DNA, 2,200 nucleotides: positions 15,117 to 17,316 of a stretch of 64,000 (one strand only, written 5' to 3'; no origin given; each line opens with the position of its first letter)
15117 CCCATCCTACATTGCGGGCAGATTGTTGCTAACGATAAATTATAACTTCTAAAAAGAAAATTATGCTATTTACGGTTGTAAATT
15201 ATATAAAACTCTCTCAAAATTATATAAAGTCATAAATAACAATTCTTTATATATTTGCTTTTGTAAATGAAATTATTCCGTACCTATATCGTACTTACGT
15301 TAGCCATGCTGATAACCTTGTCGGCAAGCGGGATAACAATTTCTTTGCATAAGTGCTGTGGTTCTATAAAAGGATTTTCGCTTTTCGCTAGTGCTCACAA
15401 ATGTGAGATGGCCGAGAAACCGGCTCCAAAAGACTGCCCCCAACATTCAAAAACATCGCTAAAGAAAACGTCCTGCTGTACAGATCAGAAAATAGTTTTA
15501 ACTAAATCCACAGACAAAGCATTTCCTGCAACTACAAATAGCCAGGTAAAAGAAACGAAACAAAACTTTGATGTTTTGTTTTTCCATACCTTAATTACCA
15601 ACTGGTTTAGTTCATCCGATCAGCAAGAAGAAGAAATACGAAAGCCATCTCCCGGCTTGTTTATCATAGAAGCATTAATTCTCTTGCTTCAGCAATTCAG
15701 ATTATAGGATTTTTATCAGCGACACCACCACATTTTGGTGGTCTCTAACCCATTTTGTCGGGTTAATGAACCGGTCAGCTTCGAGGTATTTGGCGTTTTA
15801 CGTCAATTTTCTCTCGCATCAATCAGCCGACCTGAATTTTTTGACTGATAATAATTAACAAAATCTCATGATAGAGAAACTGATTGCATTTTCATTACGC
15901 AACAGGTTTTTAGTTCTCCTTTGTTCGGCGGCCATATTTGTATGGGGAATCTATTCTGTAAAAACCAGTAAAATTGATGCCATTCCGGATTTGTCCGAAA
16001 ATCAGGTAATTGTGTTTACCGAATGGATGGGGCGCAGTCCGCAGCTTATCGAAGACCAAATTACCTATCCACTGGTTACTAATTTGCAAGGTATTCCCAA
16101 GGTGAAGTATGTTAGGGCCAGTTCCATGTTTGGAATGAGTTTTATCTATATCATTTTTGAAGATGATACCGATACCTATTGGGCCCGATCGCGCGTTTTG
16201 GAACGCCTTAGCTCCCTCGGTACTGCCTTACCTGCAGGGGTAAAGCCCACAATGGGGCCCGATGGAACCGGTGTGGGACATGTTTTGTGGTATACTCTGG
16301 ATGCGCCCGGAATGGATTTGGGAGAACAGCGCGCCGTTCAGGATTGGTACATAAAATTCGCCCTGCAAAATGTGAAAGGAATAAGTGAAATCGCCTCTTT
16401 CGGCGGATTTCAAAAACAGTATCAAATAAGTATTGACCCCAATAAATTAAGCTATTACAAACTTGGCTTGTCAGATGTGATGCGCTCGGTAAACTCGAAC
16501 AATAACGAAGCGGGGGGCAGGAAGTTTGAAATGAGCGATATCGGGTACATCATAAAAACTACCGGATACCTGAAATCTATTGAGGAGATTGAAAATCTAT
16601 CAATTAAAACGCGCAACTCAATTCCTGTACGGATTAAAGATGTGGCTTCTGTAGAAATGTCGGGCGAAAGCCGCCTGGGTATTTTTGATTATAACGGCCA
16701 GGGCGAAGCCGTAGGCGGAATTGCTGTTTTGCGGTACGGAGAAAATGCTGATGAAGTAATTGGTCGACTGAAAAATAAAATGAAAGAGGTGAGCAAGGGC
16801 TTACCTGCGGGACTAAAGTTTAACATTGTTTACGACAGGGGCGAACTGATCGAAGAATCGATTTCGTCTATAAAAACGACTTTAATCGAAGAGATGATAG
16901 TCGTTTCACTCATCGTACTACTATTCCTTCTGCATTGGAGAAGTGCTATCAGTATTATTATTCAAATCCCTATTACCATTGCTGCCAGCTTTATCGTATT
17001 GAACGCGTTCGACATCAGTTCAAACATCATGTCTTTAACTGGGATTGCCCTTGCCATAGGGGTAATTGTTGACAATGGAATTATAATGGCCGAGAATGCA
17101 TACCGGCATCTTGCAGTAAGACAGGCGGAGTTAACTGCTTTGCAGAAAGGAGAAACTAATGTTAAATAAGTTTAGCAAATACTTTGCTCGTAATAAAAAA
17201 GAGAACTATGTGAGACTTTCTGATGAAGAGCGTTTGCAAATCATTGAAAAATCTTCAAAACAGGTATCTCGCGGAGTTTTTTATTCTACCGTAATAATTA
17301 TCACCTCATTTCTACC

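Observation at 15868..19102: CusA apparently split naturally in the TM4-TM5 cytoplasmic loop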

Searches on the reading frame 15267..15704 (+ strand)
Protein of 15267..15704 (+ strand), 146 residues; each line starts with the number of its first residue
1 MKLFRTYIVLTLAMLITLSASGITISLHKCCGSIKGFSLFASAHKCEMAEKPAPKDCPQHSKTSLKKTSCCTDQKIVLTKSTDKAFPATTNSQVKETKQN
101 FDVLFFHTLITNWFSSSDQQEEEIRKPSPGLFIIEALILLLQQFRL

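Call 3: search_protein_families(library=pfam, proteins=[window:15267-15704:+])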
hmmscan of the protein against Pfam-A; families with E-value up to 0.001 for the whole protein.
window:15267-15704:+ (146 aa): 0 families

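Call 4: search_protein_families(library=ncbifam, proteins=[window:15267-15704:+])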
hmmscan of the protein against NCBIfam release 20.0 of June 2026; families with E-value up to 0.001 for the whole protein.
window:15267-15704:+ (146 aa): 1 family
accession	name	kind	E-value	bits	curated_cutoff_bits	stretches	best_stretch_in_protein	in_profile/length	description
NF047658.1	HYC_CC_PP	subfamily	1e-11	45.4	28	1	7-97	3-86/131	HYC_CC_PP family protein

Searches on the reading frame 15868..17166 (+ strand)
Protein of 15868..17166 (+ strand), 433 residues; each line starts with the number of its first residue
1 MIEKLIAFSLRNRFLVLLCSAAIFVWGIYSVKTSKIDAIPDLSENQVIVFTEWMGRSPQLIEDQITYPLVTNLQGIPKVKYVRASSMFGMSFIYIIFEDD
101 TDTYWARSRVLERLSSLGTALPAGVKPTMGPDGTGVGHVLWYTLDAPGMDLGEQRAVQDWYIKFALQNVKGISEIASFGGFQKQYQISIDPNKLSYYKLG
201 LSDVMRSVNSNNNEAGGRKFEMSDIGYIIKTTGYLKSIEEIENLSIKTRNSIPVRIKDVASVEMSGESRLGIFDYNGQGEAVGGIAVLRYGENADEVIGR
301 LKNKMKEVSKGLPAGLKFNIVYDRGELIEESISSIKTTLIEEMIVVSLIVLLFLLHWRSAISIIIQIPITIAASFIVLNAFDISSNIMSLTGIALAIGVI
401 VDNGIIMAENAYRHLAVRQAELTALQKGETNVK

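Call 3: search_protein_families(library=pfam, proteins=[window:15868-17166:+])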
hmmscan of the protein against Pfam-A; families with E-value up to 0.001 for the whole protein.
window:15868-17166:+ (433 aa): 1 family
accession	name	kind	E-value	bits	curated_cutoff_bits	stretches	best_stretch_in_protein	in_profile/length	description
PF00873.25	ACR_tran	-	5e-106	356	28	1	6-431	2-430/1021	AcrB/AcrD/AcrF family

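Call 4: search_protein_families(library=ncbifam, proteins=[window:15868-17166:+])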
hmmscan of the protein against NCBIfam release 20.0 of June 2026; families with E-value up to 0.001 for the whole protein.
window:15868-17166:+ (433 aa): 14 families
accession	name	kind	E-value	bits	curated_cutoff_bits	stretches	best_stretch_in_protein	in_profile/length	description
TIGR00914.1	2A0601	subfamily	4.5e-135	451.8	701.45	1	1-422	1-428/1051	CusA/CzcA family heavy metal efflux RND transporter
NF033617.1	RND_permease_2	subfamily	8.2e-69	232.6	1250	1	15-431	10-428/1009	multidrug efflux RND transporter permease subunit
NF000282.2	RND_permease_1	subfamily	1.1e-63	215.6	1250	1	18-413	13-417/1029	multidrug efflux RND transporter permease subunit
TIGR00915.1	2A0602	subfamily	9.3e-53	179.4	940.35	1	18-418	14-423/1050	efflux RND transporter permease subunit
NF007131.0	PRK09577.1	equivalog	3.7e-42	144.1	1768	1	19-416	15-420/1045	multidrug efflux RND transporter permease subunit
NF000037.1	RND_perm_OqxB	exception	7.4e-42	143.2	2200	1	17-426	15-434/1050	multidrug efflux RND transporter permease subunit OqxB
NF007842.1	PRK10555.1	equivalog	1.4e-40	139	1854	1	23-415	19-420/1036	multidrug efflux RND transporter permease AcrD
NF007133.0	PRK09579.1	equivalog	2.6e-40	137.9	1763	1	11-428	9-426/1017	multidrug efflux RND transporter permease subunit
NF011706.2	PRK15127.1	equivalog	1.1e-35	122.9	2150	1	25-416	21-421/1049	multidrug efflux RND transporter permease subunit AcrB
NF007905.0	PRK10614.1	equivalog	1.1e-34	119.3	1774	1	15-430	13-429/1025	multidrug efflux RND transporter permease subunit MdtC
NF007798.0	PRK10503.1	equivalog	7.8e-30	103.2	1584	1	18-430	25-438/1040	MdtB/MuxB family multidrug efflux RND transporter permease subunit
NF009581.0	PRK13024.1-1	equivalog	7.8e-05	21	1058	1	334-430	256-353/752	protein translocase subunit SecDF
NF009584.0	PRK13024.1-4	equivalog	0.00051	18.5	1171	1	334-429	258-354/759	protein translocase subunit SecDF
TIGR00921.1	2A067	subfamily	0.0008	17.6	351.9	0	325-410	576-658/733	hydrophobe/amphiphile efflux-3 (HAE3) family transporter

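Call 5: find_homologous_proteins(query=window:15868-17166:+)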
Query window:15868-17166:+ (433 aa): 8000 proteins with E <= 0.001 among 8000 candidates; the best 120 are listed.
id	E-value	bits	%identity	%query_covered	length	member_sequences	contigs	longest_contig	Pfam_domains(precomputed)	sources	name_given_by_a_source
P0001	2.8e-278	940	100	100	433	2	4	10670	PF00873.26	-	-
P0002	8.5e-263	889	94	100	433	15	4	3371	PF00873.26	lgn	-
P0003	7.0e-256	867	90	100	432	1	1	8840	PF00873.26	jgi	jgi:CzcA family heavy metal efflux pump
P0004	2.6e-255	865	90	100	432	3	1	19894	PF00873.26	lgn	-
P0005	2.9e-252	855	89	100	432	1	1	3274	PF00873.26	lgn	-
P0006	1.4e-251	852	89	100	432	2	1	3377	PF00873.26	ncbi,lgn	-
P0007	1.4e-249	846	88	100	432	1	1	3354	PF00873.26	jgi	jgi:CzcA family heavy metal efflux pump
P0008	7.3e-249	843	88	100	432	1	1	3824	PF00873.26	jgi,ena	jgi:CzcA family heavy metal efflux pump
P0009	1.4e-248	842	87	100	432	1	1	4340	PF00873.26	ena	-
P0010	2.0e-248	842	86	100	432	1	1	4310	PF00873.26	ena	-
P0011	3.2e-248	841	88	100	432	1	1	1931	PF00873.26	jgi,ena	jgi:CzcA family heavy metal efflux pump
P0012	9.9e-247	836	86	99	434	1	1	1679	PF00873.26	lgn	-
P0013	1.0e-245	833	86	99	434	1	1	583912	PF00873.26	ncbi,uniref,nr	ncbi:efflux RND transporter permease subunit [Pedobacter sp. SYSU D00535]|uniref:efflux RND transpor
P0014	1.2e-245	833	86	99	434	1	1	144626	PF00873.26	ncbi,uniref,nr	ncbi:efflux RND transporter permease subunit [Desertivirga xinjiangensis]|uniref:efflux RND transpor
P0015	2.2e-245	832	85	100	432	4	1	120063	PF00873.26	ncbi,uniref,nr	ncbi:efflux RND transporter permease subunit [Arcticibacter tournemirensis]|uniref:Efflux RND transp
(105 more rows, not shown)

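Call 9: find_related_loci(query=window:15868-17166:+, collection=genome_contigs, flank=6000)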
Query window:15868-17166:+ (433 aa) in genome_contigs; peptide patterns used: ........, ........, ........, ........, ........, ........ (x = any residue, [..] = any of these).
600 stretches matched a pattern (row limit reached: there are more); 593 encode a relative of the query (tblastn E <= 1e-3); the best 80 are kept; 80 distinct loci.
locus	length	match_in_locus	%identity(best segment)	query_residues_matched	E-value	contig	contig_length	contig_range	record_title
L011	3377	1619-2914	89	1-432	0e+0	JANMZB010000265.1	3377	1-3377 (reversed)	MAG: Sphingobacteriaceae bacterium isolate OTE_8_concoct_86_sub OTE_8_k141_3483192, whole genome shotgun sequence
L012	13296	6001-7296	89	1-432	0e+0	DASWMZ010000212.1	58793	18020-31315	MAG TPA_asm: Pedobacter sp. isolate SMAG_U3400 k141_50846, whole genome shotgun sequence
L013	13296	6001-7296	92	1-432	0e+0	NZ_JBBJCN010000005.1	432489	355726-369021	Pedobacter superstes strain P351 5, whole genome shotgun sequence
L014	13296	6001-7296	91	1-432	0e+0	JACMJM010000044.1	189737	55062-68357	MAG: Sphingobacteriaceae bacterium isolate ES-bin-166 ES-bin-166-contig-k141_7714554, whole genome shotgun sequence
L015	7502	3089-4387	84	1-433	0e+0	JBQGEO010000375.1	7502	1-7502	MAG: Pararcticibacter sp. isolate ContRs1_9 ContRs1_contig375, whole genome shotgun sequence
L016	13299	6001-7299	83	1-432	0e+0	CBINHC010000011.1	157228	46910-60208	MAG TPA_asm: uncultured Sphingobacteriaceae bacterium isolate SRR16817047_binner12_Refined_6 genome assembly, contig: ER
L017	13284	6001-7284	86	1-428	0e+0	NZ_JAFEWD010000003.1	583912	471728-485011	Pedobacter sp. SYSU D00535 Scaffold3_1, whole genome shotgun sequence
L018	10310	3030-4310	86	1-427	0e+0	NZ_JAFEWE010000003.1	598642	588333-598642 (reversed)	Desertivirga arenae strain SYSU D00823 Scaffold3_1, whole genome shotgun sequence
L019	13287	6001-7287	86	1-429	0e+0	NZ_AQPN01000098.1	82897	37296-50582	Arcticibacter svalbardensis MN12-7 contig00015, whole genome shotgun sequence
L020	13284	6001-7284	84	1-428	0e+0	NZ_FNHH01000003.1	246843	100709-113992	Daejeonella rubra strain DSM 24536, whole genome shotgun sequence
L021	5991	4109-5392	86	1-428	0e+0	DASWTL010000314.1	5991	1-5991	MAG TPA_asm: Sphingobacteriaceae bacterium isolate SMAG_U3574 k141_437215, whole genome shotgun sequence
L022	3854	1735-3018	85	1-428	0e+0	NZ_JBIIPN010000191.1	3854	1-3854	MAG: Daejeonella sp. isolate ME2003-05-28_3300042454_group2_bin53 Rohwer_bin1074_scaffold_16864_c1, whole genome shotgun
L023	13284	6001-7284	84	1-428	0e+0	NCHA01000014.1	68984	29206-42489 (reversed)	MAG: Sphingobacteriales bacterium 16-39-50 04302015_16_scaffold_175, whole genome shotgun sequence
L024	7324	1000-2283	84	1-428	0e+0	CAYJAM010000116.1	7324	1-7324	MAG TPA_asm: uncultured Sphingobacterium sp. isolate ERP123247_co1_166 genome assembly, contig: NODE_6564_length_7324_co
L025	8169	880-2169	84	1-430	0e+0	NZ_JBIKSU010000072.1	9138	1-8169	MAG: Daejeonella sp. isolate ME2015-06-29_3300044732_group6_bin87 Rohwer_bin1078_scaffold_9829_c1, whole genome shotgun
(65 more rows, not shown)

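Call 13: search_solved_structures(query=window:15868-17166:+, show_alignments=1)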
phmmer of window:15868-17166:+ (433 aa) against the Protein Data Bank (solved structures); distinct sequences matched with E-value up to 0.001: 83 (the best 60 are shown).
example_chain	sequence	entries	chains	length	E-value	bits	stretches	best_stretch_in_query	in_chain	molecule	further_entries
4dnr_A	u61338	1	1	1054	3.3e-120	404.9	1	1-417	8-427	Cation efflux system protein CusA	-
4dop_A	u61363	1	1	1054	4.8e-120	404.4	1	1-417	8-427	Cation efflux system protein CusA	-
3t51_A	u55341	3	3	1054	4.8e-120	404.3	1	1-417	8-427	Cation efflux system protein CusA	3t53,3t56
3k07_A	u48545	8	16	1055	4.8e-120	404.3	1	1-417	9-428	Cation efflux system protein cusA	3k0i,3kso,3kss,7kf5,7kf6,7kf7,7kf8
3ne5_A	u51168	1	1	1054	1.4e-119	402.8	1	2-417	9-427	Cation efflux system protein cusA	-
4dnt_A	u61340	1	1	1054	6.5e-119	400.6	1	1-417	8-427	Cation efflux system protein CusA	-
4k0e_A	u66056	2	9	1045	6.7e-76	259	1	1-414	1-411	Heavy metal cation tricomponent efflux pump ZneA(CzcA-like)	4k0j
7b8p_A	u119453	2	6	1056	4.1e-47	164.2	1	8-417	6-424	Efflux pump membrane transporter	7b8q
6ows_A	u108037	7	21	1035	4.2e-47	164.1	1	10-417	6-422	Efflux pump membrane transporter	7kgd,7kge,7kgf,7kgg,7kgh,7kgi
7cz9_A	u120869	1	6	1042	2.8e-45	158.1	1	16-425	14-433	Efflux pump membrane transporter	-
8zxs_A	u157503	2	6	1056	3e-45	158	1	16-425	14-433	Efflux pump membrane transporter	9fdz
7m4p_A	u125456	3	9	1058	1.8e-43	152.1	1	18-416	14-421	Efflux pump membrane transporter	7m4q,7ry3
8yr0_A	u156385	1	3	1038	4.8e-43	150.7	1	18-416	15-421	Cation/multidrug efflux pump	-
22xk_B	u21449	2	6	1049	5.9e-43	150.5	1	21-416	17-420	MexBYB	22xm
8gjj_B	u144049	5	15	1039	3.9e-41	144.5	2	18-415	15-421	Efflux pump membrane transporter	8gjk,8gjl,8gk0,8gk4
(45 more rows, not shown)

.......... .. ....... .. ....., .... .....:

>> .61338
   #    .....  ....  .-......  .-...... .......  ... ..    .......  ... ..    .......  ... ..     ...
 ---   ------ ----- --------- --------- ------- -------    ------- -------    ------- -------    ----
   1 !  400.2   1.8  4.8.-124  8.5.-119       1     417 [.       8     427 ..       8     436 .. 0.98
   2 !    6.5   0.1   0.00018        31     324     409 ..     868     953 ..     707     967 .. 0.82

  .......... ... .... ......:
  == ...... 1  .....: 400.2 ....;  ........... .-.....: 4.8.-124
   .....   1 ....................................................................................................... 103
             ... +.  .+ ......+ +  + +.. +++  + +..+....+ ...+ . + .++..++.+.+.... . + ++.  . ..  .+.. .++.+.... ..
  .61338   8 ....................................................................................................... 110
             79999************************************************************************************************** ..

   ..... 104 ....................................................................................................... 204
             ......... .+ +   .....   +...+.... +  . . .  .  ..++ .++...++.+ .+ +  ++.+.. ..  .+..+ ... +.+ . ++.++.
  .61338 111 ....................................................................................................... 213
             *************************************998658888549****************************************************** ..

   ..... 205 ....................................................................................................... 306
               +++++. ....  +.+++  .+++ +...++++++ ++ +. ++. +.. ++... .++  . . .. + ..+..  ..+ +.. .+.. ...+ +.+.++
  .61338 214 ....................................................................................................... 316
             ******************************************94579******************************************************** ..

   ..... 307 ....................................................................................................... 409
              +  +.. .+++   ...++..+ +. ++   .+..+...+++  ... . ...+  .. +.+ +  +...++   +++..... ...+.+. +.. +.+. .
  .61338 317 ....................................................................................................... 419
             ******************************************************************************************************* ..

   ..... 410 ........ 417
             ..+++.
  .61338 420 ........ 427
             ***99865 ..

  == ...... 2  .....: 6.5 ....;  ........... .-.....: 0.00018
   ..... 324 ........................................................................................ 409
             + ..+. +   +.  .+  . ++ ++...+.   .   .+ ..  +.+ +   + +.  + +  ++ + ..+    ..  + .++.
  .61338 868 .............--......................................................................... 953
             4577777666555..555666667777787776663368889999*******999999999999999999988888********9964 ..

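Call 15: search_protein_representatives(protein=window:15868-17166:+)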
Query: 433 residues. Proteins with E-value up to 0.001 (for the whole library): 38205; up to 1e-10: 20422; up to 1e-30: 3972. The best 150 are listed.
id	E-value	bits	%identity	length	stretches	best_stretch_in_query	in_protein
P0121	2.9e-187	638.9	66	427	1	1-421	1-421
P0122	2.1e-149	514.3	42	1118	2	1-423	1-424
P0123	1.8e-132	458.5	51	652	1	21-419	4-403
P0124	1.7e-128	445.4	44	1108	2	1-416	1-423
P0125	1.9e-128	445.2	50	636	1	1-420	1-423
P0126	1.8e-123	428.8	47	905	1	1-415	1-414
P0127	1.3e-122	426.0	48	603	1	1-421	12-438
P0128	3.1e-121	421.5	49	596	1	1-415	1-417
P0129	2.2e-120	418.7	42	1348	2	1-417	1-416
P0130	2.9e-120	418.3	69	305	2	65-288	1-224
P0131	3.2e-120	418.1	38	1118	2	4-420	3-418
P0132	1.3e-119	416.1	40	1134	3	2-416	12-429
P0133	3.0e-119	414.9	47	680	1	2-417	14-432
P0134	3.1e-119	414.9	41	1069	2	4-423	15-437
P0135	3.5e-119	414.7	46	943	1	1-415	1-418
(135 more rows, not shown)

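Call 45: find_encoding_contigs(protein=window:15868-17166:+, flank=3000, max_places=6)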
Protein window:15868-17166:+ (433 aa): 2 contigs read that carry it; 2 places shown.
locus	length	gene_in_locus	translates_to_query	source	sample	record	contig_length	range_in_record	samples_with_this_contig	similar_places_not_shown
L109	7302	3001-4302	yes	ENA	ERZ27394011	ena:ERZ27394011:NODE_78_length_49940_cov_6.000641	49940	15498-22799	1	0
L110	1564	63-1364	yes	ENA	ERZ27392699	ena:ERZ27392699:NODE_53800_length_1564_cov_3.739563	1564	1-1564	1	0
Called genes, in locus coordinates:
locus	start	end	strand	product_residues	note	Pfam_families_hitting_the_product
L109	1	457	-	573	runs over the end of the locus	PF03814:KdpA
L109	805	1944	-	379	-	PF00072:Response_reg (weak), PF00158:Sigma54_activat, PF14532:Sigma54_activ_2, PF00004:AAA (weak), PF07724:AAA_2, PF07728:AAA_5 (weak), PF25601:AAA_lid_14, PF02954:HTH_8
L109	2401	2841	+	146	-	PF26622:DUF8199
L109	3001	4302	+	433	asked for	PF00873:ACR_tran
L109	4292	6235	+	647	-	PF00873:ACR_tran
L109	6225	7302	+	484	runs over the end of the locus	PF02321:OEP (faint)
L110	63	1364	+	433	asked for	PF00873:ACR_tran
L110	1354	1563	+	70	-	?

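Call 63: predict_structure(alignment_id=A3)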
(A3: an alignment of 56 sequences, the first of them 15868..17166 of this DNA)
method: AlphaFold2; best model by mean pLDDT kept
length: 433 residues; sequences in the alignment: 56
mean_pLDDT: 65.3   pTM: 0.53
mean pLDDT of the five models: 65.3, 62.7, 61.6, 58.4, 55.6
residues with pLDDT >= 90: 6; 70-90: 160; 50-70: 195; < 50: 72
segments of 3 or more residues with pLDDT < 50: 35-44, 52-56, 87-89, 131-137, 213-225, 382-398, 400-406, 429-433
pLDDT, mean of each block of 10 residues (from residue 1): 59 72 73 52 52 50 62 66 54 64 72 73 64 49 84 80 85 77 78 85 77 44 50 64 79 85 73 61 77 74 90 84 65 63 64 59 57 52 44 45 48 56 56 41
secondary structure, 60 per line:
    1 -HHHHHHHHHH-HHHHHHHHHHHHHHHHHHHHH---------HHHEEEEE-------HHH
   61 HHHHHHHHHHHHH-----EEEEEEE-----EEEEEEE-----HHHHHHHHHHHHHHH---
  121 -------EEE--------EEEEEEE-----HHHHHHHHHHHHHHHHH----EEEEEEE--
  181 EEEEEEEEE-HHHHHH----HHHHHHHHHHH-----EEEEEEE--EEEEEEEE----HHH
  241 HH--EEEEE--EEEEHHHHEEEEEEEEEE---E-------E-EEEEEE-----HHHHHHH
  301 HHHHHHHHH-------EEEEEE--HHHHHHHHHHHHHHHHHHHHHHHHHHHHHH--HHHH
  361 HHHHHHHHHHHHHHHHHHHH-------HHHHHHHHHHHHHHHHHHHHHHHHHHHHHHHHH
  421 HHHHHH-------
elements in order: H2-11 H13-33 E46-50 H58-73 E79-85 E91-97 H103-117 E128-130 E139-145 H151-167 E172-178 E181-189 H191-196 H201-211 E217-223 E226-233 H238-242 E245-249 E252-255 H256-259 E260-269 E283-288 H294-309 E317-322 H325-354 H357-380 H388-426

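Call 65: fold_search(model_id=the predicted structure, library=pdb)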
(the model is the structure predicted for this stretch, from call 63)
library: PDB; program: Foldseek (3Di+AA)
matches with E <= 10: 1118; with E <= 0.001: 240
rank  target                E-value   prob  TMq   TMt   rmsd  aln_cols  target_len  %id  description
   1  4dnt_A                8.5e-30  1.00  0.45  0.23  14.2       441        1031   40  Crystal structure of the CusBA heavy-metal efflux complex from Escherichia coli, mutant (released 2012-06-20)
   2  4dop_A                4.6e-29  1.00  0.47  0.23  14.1       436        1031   42  Crystal structure of the CusBA heavy-metal efflux complex from Escherichia coli, R mutant (released 2012-06-20)
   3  3kss                  1.1e-28  1.00  0.45  0.23  14.2       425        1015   42  Structure and Mechanism of the Heavy Metal Transporter CusA (released 2010-09-22)
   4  3ne5_A                1.2e-28  1.00  0.46  0.23  14.0       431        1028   41  Crystal structure of the CusBA heavy-metal efflux complex from Escherichia coli (released 2011-03-02)
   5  3k07                  6.3e-28  1.00  0.46  0.23  14.1       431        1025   41  Crystal structure of CusA (released 2010-09-22)
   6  4dnr_A                7.1e-28  1.00  0.45  0.23  14.5       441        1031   40  Crystal structure of the CusBA heavy-metal efflux complex from Escherichia coli, E716F mutant (released 2013-02-13)
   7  3t56_A                2.3e-27  1.00  0.45  0.23  14.4       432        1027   41  Crystal structure of the pre-extrusion state of the CusBA adaptor-transporter complex (released 2012-06-20)
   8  3kso                  5.5e-24  1.00  0.44  0.22  14.3       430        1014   41  Structure and Mechanism of the Heavy Metal Transporter CusA (released 2010-09-22)
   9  4k0e_A                9.8e-20  1.00  0.42  0.22  14.0       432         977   29  X-ray crystal structure of a heavy metal efflux pump, crystal form II (released 2013-10-16)
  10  7ry3_B                2.8e-19  1.00  0.39  0.20  14.0       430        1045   26  Multidrug Efflux pump AdeJ with TP-6076 bound (released 2022-02-02)
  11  7ry3_C                4.4e-19  1.00  0.41  0.20  13.9       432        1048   26  Multidrug Efflux pump AdeJ with TP-6076 bound (released 2022-02-02)
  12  7kgd_A                6.0e-19  1.00  0.41  0.21  14.1       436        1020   25  Cryo-EM Structures of AdeB from Acinetobacter baumannii: AdeB-I (released 2021-03-10)
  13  7m4p_A                6.0e-19  1.00  0.39  0.20  13.9       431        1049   26  Multidrug Efflux pump AdeJ with Eravacycline bound (released 2021-05-19)
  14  8deu_C                1.3e-18  1.00  0.41  0.21  14.2       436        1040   24  Cryo-electron microscopy structure of Neisseria gonorrhoeae multidrug efflux pump MtrD with CASP peptide complex (released 2022-09-14)
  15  4k0e_B                1.4e-18  1.00  0.42  0.22  13.6       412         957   28  X-ray crystal structure of a heavy metal efflux pump, crystal form II (released 2013-10-16)
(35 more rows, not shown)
